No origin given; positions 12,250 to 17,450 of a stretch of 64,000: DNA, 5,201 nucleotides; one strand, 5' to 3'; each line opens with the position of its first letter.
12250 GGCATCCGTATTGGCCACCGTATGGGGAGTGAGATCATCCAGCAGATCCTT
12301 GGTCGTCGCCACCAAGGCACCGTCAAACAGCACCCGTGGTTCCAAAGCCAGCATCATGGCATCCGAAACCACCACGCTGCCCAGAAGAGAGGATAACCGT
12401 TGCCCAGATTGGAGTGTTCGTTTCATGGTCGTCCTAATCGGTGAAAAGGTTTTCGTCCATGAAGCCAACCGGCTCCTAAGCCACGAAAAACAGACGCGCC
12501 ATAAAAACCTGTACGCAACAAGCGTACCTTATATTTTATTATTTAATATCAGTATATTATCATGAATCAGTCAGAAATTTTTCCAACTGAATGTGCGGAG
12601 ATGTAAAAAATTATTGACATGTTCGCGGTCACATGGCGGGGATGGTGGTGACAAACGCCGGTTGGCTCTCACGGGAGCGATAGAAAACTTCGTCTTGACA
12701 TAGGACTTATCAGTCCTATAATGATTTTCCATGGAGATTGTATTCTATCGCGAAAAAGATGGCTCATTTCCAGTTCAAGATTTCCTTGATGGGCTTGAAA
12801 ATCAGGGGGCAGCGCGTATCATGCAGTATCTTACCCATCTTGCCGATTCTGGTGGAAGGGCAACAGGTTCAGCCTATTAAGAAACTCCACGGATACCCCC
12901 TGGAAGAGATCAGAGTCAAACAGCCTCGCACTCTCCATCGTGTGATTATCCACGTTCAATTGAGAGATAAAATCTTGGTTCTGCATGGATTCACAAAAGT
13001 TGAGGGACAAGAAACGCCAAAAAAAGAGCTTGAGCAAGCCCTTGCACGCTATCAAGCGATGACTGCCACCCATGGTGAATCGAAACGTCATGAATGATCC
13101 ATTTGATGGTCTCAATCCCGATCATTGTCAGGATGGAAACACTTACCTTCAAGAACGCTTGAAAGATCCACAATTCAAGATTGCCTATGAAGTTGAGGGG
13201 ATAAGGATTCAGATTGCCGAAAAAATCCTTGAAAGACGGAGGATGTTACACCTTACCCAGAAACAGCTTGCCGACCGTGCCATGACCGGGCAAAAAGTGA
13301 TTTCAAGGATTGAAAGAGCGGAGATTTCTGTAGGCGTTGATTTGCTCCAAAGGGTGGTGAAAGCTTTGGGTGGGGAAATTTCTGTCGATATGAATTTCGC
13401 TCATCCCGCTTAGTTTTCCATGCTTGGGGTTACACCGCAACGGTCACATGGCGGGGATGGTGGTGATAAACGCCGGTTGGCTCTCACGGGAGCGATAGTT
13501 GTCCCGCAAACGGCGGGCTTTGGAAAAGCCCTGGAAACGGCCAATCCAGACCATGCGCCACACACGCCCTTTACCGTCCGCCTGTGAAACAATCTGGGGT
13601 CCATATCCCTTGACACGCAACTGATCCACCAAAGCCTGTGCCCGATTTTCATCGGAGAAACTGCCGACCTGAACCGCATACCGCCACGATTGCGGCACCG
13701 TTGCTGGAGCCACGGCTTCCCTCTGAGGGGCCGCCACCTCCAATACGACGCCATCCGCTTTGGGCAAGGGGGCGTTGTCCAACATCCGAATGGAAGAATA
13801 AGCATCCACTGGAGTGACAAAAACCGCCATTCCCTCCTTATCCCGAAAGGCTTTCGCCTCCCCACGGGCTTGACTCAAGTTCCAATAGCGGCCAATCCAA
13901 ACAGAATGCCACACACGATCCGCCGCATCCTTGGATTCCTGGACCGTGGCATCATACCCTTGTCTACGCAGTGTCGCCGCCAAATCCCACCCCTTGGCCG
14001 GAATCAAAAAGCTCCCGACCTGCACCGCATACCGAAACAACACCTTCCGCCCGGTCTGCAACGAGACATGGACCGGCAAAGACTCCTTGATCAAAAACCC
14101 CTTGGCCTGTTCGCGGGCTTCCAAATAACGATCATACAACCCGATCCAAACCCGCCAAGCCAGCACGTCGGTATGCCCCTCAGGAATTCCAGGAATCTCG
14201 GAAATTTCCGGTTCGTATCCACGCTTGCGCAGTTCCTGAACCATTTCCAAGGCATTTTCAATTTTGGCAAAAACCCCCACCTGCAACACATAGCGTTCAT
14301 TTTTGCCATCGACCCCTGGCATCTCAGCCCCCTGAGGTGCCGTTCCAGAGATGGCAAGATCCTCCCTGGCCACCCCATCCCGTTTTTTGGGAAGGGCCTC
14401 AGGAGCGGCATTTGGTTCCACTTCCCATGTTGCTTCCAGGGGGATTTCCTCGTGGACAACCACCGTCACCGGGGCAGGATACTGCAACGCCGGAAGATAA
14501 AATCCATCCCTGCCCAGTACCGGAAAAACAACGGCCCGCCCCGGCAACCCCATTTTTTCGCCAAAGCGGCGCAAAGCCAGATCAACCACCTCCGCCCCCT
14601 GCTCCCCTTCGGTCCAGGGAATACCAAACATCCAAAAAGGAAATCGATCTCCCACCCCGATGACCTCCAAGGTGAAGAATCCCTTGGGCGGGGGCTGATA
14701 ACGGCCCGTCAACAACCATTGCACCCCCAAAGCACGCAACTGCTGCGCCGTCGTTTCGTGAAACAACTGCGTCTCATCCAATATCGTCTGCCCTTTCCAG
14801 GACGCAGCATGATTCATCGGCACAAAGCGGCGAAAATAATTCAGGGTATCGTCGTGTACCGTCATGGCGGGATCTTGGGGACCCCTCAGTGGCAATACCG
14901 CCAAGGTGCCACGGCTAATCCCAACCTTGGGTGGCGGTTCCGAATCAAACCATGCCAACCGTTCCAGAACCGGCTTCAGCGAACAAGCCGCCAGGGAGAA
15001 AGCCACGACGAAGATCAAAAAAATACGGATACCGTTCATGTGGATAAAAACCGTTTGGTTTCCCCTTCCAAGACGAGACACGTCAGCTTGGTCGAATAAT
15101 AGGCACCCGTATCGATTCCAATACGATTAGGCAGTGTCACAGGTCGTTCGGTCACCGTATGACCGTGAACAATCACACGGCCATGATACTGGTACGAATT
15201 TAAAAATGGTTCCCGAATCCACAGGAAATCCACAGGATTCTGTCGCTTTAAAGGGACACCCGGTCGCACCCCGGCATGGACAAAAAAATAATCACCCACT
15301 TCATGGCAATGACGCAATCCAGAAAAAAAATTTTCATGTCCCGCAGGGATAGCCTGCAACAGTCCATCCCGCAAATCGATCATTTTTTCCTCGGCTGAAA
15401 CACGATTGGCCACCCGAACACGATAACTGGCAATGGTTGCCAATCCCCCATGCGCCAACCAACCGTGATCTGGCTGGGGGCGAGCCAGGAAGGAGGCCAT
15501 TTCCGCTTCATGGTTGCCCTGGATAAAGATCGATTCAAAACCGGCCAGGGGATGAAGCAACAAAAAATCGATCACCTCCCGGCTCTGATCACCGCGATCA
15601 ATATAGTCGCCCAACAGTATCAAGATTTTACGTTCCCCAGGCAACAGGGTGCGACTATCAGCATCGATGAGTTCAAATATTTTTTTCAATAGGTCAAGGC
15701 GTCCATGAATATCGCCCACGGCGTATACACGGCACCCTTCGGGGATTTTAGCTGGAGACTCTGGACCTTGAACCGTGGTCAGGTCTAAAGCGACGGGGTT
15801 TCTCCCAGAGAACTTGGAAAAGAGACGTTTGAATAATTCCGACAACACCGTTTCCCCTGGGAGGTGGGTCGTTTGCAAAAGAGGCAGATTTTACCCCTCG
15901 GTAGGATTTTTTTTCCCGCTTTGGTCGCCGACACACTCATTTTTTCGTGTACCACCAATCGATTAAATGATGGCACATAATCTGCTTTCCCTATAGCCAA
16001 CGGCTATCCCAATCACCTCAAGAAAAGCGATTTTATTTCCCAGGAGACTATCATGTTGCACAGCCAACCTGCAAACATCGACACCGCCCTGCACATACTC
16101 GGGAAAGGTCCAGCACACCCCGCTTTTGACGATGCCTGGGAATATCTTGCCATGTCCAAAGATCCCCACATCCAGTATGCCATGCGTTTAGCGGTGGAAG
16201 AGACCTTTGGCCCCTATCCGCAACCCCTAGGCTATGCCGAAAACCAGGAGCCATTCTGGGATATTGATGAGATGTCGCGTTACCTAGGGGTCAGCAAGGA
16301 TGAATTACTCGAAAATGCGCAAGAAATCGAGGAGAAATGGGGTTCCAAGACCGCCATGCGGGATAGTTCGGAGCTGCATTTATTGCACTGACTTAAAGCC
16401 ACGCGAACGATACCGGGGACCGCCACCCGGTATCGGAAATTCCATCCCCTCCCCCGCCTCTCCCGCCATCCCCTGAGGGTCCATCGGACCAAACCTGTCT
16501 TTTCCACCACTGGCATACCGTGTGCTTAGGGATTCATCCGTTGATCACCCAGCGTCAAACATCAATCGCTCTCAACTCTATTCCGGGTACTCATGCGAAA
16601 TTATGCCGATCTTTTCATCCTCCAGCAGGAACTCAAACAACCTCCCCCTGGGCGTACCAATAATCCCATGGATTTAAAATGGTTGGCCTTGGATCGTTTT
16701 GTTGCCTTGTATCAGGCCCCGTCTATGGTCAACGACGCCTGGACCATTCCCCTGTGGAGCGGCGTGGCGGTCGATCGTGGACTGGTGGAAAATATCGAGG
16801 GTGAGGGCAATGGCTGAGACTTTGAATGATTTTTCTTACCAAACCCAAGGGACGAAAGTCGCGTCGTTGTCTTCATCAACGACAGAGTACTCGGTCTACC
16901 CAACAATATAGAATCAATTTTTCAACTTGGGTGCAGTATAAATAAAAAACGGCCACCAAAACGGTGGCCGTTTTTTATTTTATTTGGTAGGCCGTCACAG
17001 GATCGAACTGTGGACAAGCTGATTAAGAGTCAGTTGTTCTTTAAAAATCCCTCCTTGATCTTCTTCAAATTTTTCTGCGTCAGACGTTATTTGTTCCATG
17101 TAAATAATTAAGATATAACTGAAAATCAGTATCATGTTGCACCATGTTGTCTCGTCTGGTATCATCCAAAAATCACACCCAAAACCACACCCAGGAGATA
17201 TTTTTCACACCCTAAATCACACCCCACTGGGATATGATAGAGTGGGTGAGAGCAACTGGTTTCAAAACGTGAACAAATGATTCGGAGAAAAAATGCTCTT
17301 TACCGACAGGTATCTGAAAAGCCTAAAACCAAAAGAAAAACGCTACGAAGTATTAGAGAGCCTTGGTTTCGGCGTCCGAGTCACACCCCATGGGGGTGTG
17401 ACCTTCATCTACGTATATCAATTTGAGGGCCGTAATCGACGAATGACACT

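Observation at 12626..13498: Toxin-antitoxin cassette bracketed by a 58-bp direct repeat that duplicates the 3' end of the SPOR gene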

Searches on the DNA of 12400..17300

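Call 63: search_rna_families(source=window, start=12400, end=17300, threshold=evalue, max_evalue=1)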
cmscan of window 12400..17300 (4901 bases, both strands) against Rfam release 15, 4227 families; matches with E-value up to 1: 6.
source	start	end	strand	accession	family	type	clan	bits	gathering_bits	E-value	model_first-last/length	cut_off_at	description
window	16894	16977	+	RF00506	Thr_leader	Cis-reg; leader;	-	31.1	55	0.0059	1-118/118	no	Threonine operon leader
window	16935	17076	+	RF01808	MicX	Gene; sRNA;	-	28.7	75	0.0018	1-194/194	no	MicX Vibrio cholerae sRNA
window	16902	16978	+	RF01859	Phe_leader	Cis-reg; leader;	-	25.9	55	0.37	1-125/125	no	Phenylalanine leader peptide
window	16937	16989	+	RF02351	psRNA14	Gene; sRNA;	-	24.7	60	0.66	1-84/84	no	Proteobacteria sRNA psRNA14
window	16906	16985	-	RF01808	MicX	Gene; sRNA;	-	24.3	75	0.025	1-194/194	no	MicX Vibrio cholerae sRNA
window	16945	16999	-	RF01388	isrD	Gene; sRNA;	-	20.9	37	0.95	1-51/51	no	isrD Hfq binding RNA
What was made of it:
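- Tried and rejected: Only sub-threshold hits on a terminator (call 63).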

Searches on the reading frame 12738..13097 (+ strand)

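Call 7: search_protein_families(library=pfam, proteins=[window:12738-13097:+], max_evalue=0.01)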
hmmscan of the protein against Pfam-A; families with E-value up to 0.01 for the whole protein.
window:12738-13097:+ (119 aa): 1 family
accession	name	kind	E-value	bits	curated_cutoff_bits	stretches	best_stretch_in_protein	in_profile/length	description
PF05973.20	Gp49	-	7.6e-09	35.9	23.9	1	45-105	30-89/90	Phage derived protein Gp49-like (DUF891)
